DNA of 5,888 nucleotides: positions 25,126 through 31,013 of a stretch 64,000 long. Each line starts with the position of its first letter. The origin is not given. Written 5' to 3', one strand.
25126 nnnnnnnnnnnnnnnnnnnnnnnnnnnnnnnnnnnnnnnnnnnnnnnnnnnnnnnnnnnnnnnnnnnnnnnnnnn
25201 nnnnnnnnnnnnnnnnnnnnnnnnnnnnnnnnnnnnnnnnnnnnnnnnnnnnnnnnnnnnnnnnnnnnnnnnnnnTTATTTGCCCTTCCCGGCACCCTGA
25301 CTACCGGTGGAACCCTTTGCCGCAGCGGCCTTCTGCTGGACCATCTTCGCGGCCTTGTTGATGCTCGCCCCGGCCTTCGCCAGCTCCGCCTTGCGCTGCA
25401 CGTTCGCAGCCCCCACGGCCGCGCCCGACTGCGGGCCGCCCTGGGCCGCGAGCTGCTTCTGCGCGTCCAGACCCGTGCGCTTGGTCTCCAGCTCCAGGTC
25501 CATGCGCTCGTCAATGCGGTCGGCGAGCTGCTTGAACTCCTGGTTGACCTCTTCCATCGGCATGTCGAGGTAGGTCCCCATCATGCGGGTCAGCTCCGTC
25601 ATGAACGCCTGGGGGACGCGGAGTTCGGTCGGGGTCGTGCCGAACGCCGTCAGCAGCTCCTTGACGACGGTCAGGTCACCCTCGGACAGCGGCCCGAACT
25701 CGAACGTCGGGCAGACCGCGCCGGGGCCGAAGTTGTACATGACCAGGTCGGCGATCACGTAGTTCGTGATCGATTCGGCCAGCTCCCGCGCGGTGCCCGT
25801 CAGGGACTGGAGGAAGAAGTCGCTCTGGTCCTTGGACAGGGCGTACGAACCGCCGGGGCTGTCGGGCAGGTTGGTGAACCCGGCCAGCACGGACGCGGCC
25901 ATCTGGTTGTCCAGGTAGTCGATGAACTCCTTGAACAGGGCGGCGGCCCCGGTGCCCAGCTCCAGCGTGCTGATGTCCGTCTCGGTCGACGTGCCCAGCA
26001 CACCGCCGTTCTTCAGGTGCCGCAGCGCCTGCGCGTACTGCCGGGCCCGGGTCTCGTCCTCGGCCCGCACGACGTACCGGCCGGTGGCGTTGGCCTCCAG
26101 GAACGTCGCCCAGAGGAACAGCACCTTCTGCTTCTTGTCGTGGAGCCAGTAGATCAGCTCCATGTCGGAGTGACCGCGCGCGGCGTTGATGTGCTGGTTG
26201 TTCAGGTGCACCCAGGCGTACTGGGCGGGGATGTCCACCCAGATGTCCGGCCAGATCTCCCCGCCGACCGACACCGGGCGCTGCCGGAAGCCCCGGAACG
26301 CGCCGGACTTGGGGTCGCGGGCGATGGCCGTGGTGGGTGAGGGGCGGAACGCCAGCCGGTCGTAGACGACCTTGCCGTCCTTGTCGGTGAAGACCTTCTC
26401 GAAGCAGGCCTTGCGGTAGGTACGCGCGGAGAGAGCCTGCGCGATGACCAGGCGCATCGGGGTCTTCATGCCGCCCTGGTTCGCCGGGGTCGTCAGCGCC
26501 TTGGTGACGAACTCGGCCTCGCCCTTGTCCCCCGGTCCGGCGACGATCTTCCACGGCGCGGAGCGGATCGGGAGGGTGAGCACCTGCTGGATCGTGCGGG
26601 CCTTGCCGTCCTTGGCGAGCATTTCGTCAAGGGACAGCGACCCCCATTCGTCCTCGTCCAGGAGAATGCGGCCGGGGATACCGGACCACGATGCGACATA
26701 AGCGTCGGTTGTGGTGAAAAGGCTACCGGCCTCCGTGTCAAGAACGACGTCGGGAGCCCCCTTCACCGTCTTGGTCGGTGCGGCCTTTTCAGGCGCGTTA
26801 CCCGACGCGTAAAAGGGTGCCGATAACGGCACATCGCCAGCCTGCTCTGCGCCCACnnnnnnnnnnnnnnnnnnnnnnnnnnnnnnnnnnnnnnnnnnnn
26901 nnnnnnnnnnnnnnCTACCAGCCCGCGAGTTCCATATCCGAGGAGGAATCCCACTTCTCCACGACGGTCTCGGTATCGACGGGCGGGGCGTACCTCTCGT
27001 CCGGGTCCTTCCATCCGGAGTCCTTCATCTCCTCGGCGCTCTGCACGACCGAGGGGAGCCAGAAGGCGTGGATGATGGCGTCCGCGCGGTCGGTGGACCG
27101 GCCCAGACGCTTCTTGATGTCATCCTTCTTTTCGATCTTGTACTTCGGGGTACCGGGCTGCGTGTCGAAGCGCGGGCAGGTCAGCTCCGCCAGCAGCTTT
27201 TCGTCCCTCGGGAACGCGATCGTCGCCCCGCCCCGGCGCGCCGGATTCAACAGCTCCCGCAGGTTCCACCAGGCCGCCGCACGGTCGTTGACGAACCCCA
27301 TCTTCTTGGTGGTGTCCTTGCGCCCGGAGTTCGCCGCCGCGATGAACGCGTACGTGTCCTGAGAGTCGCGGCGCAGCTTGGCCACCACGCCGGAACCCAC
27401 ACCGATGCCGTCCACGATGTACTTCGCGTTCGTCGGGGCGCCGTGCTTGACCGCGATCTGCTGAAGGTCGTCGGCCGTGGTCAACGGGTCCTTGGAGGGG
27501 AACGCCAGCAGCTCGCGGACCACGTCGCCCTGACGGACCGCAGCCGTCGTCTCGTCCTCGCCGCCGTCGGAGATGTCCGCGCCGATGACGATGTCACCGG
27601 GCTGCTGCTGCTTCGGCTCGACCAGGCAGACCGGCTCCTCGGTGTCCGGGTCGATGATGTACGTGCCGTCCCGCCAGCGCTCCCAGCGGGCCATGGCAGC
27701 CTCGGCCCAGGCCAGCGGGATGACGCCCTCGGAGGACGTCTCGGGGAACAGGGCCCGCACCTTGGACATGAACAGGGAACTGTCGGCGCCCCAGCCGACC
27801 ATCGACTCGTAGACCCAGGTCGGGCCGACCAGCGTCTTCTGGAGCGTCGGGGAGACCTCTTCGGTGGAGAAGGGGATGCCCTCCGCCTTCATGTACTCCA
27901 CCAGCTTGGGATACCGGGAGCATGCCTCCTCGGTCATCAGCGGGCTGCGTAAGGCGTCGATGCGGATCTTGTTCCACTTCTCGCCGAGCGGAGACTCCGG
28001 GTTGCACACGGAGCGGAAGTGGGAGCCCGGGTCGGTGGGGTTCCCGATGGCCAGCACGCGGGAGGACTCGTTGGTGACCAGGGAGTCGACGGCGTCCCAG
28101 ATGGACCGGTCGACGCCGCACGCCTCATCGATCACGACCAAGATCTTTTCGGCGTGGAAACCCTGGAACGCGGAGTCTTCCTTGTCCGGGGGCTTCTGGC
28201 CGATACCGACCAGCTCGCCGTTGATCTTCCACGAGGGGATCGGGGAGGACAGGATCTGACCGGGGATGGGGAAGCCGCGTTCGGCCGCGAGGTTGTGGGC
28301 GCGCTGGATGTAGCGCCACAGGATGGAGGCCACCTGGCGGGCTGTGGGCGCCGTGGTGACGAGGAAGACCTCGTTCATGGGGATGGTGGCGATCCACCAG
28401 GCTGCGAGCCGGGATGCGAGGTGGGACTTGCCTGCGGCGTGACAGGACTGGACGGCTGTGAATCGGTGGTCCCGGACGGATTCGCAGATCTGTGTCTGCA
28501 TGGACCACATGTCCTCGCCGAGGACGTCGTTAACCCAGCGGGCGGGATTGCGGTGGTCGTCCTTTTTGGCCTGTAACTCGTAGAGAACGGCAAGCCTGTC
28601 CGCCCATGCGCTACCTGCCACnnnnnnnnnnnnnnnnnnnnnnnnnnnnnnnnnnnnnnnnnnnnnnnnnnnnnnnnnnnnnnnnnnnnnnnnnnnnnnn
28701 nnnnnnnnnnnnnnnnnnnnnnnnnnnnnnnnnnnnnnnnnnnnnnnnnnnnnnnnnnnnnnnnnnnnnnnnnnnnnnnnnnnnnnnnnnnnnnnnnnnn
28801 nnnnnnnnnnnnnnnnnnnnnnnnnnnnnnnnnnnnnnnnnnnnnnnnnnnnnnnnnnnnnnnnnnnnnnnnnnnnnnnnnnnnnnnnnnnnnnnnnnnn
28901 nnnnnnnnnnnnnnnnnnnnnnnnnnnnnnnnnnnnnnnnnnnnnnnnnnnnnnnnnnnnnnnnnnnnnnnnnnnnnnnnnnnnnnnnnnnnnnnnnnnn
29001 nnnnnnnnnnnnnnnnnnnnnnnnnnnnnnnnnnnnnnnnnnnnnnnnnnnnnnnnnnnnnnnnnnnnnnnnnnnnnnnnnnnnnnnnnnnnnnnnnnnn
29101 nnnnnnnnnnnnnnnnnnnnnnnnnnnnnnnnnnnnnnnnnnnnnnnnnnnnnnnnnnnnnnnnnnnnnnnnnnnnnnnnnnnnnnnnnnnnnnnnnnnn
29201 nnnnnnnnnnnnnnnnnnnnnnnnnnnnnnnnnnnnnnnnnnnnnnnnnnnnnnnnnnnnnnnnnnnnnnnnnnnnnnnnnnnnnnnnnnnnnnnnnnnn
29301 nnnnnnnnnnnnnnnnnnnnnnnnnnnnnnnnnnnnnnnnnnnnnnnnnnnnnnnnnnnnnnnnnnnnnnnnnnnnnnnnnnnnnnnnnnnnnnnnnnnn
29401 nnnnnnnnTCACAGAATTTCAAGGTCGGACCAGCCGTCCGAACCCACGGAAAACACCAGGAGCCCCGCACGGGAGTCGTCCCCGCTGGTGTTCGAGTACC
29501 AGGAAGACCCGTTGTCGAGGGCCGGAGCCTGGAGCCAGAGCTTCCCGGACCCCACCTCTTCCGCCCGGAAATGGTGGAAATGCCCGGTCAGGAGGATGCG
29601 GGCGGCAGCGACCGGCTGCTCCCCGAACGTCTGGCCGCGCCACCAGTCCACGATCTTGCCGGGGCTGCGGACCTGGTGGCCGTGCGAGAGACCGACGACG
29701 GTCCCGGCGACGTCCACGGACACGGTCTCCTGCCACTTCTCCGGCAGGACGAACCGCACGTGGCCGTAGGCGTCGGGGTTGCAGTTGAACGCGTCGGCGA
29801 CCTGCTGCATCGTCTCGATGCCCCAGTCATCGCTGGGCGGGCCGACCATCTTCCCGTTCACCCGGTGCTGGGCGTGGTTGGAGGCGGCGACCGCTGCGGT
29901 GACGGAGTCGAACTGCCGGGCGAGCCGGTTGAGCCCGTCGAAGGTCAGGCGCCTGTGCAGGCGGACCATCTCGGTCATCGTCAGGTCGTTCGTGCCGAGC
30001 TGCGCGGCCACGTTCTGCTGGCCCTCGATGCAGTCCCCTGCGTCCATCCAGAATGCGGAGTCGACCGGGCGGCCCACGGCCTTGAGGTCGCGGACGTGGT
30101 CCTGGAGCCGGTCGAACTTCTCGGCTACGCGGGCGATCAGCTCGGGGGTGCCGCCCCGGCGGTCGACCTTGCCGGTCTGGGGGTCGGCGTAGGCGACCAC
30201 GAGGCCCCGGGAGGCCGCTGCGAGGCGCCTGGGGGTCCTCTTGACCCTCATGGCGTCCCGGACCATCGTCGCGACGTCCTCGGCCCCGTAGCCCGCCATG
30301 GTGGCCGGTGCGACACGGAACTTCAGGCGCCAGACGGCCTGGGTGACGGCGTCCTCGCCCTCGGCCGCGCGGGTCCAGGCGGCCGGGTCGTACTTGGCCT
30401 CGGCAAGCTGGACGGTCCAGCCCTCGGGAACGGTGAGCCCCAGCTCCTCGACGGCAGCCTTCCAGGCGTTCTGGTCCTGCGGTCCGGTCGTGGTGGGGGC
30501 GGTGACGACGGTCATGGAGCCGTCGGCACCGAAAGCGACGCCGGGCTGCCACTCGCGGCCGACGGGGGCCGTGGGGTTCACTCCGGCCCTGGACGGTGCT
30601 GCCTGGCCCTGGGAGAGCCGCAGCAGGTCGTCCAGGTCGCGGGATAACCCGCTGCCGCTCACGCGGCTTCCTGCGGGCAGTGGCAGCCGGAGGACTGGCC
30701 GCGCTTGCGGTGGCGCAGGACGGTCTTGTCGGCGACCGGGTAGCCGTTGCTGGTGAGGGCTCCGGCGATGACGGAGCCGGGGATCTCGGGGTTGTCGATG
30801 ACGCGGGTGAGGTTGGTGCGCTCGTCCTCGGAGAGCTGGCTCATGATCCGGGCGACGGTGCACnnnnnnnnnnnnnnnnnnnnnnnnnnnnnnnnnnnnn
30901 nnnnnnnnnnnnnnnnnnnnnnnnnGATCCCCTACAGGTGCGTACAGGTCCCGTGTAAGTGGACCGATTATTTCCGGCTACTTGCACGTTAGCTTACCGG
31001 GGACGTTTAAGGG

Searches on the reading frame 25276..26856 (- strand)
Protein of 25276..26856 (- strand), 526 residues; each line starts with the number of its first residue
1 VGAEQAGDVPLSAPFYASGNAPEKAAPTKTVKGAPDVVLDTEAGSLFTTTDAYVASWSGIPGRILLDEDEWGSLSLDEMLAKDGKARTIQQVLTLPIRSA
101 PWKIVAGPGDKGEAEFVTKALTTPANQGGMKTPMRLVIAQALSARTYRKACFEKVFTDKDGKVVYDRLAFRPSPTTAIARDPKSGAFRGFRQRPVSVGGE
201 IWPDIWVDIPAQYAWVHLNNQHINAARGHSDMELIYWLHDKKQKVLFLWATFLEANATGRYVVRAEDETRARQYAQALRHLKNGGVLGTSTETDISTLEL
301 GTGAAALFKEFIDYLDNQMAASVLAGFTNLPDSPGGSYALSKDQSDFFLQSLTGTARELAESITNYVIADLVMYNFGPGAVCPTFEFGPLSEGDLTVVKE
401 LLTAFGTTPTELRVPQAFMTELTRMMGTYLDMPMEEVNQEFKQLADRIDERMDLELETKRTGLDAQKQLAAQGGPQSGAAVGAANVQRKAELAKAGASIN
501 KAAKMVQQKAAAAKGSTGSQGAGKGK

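Call 12: search_protein_families(library=phrogs, proteins=[window:25276-26856:-], max_evalue=0.00001)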
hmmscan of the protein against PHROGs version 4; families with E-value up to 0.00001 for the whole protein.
window:25276-26856:- (526 aa): 1 family
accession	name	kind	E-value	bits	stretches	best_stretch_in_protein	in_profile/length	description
phrog_113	-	head and packaging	2.1e-37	129.9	1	77-419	73-405/1272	portal protein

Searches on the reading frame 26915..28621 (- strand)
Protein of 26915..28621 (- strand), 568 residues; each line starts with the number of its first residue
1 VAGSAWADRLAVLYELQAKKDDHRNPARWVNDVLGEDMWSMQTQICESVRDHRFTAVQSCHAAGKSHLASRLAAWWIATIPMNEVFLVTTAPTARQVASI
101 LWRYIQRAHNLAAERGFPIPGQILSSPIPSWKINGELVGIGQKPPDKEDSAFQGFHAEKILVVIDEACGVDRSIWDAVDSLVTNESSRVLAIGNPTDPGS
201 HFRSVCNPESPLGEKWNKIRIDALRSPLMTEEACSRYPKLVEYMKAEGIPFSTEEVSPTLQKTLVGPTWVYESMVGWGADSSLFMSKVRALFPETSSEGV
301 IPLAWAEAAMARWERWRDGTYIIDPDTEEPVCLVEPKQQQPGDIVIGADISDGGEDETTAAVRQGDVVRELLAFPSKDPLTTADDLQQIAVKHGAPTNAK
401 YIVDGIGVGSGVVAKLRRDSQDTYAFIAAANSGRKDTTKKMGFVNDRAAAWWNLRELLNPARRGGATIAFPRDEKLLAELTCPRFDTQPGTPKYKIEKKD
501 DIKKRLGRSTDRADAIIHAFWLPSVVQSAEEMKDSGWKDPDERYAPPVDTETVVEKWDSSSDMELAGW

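Call 12: search_protein_families(library=phrogs, proteins=[window:26915-28621:-], max_evalue=0.00001)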
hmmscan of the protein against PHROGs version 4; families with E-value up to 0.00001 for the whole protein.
window:26915-28621:- (568 aa): 3 families
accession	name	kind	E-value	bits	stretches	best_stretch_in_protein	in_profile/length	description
phrog_2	-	head and packaging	1.3e-32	114.5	1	25-529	253-599/807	terminase large subunit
phrog_5902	-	unknown function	9.3e-19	68.9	1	26-233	22-234/359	-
phrog_7579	-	head and packaging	6.9e-06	26.4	0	42-235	7-194/239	terminase large subunit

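Call 53: search_dna_similar(query=window:26915-28621:-, collection=phages, mode=protein, max_rows=12)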
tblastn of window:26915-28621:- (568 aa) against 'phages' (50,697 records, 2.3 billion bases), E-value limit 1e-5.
Records with a match: 369; places in all: 369; records where one place covers at least 80% of the query: 52.
Best place of each record, by identity: <60% 369.
By first word of the organism name: Salinibacter 183; Microbacterium 33; Arthrobacter 29; Escherichia 26; Streptomyces 22; Salmonella 11; Clostridium 8; Pseudomonas 7; Caudoviricetes 5; Clavibacter 5; and 23 more.
By host as written in the record: Salinibacter ruber M8 183; Arthrobacter sp. ATCC 21022 26; - 23; Streptomyces griseus ATCC 10137 10; Escherichia coli 10; Microbacterium foliorum NRRL B-24224 SEA 9; Microbacterium foliorum NRRL B-24224 8; Microbacterium paraoxydans NRRL B-14843 7; and 51 more.
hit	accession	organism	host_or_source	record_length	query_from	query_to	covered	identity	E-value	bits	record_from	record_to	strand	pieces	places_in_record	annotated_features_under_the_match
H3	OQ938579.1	Streptomyces phage Bogota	Streptomyces griseus ATCC 10137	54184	8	521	90%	42.7%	6e-104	349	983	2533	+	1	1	6: terminase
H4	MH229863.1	Streptomyces phage JackieB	Streptomyces griseus ATCC 10137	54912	8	521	90%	42.7%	3e-99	336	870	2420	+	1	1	5: terminase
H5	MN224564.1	Streptomyces phage Araceli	Streptomyces griseus ATCC 10137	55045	8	521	90%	42.7%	3e-99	336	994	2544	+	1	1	6: terminase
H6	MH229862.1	Streptomyces phage Henoccus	Streptomyces griseus ATCC 10137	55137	8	521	90%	42.7%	3e-99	336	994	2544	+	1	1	6: terminase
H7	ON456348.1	Streptomyces phage Marky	Streptomyces griseus ATCC 10137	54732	8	540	94%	39.7%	3e-102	345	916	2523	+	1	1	6: terminase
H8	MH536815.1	Streptomyces phage Crosby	Streptomyces griseus ATCC 10137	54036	8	521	90%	41.1%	3e-104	350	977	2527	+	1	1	6: terminase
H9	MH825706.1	Streptomyces phage Microdon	Streptomyces scabiei RL-34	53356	8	521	90%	40.8%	7e-105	352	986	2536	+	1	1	6: terminase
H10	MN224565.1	Streptomyces phage Intolerant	Streptomyces griseus ATCC 10137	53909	8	521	90%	40.8%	7e-105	352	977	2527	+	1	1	6: terminase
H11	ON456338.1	Streptomyces phage Stuff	Streptomyces griseus ATCC 10137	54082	8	521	90%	40.8%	9e-105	352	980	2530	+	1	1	6: terminase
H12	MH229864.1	Streptomyces phage UNTPL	Streptomyces griseus ATCC 10137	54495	8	521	90%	40.6%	4e-104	350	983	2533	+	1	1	6: terminase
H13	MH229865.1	Streptomyces phage LazerLemon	Streptomyces griseus ATCC 10137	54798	10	521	90%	40.7%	3e-104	350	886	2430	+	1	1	5: terminase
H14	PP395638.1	Microcystis phage Mwe-JY05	Microcystis wesenbergii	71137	52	533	85%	36.6%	1e-56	211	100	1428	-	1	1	hypothetical protein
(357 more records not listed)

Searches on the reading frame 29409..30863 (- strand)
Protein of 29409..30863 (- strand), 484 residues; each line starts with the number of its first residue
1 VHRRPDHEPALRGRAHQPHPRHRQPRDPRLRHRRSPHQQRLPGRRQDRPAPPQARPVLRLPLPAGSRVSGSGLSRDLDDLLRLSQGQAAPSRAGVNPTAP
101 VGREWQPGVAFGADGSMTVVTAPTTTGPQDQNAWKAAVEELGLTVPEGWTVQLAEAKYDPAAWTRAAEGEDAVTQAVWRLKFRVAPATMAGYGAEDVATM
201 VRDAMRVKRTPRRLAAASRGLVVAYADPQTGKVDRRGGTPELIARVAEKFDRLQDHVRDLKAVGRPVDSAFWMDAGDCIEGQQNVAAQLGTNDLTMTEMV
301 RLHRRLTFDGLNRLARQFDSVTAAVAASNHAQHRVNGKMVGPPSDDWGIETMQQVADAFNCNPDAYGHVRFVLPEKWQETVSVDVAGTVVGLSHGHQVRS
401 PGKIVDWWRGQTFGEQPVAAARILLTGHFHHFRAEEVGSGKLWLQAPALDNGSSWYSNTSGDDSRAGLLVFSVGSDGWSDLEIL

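Call 12: search_protein_families(library=phrogs, proteins=[window:29409-30863:-], max_evalue=0.00001)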
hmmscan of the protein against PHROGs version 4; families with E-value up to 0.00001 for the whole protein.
window:29409-30863:- (484 aa): 1 family
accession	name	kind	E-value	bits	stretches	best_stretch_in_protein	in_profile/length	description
phrog_284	-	DNA, RNA and nucleotide metabolism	3.4e-53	182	1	213-474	124-381/398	exonuclease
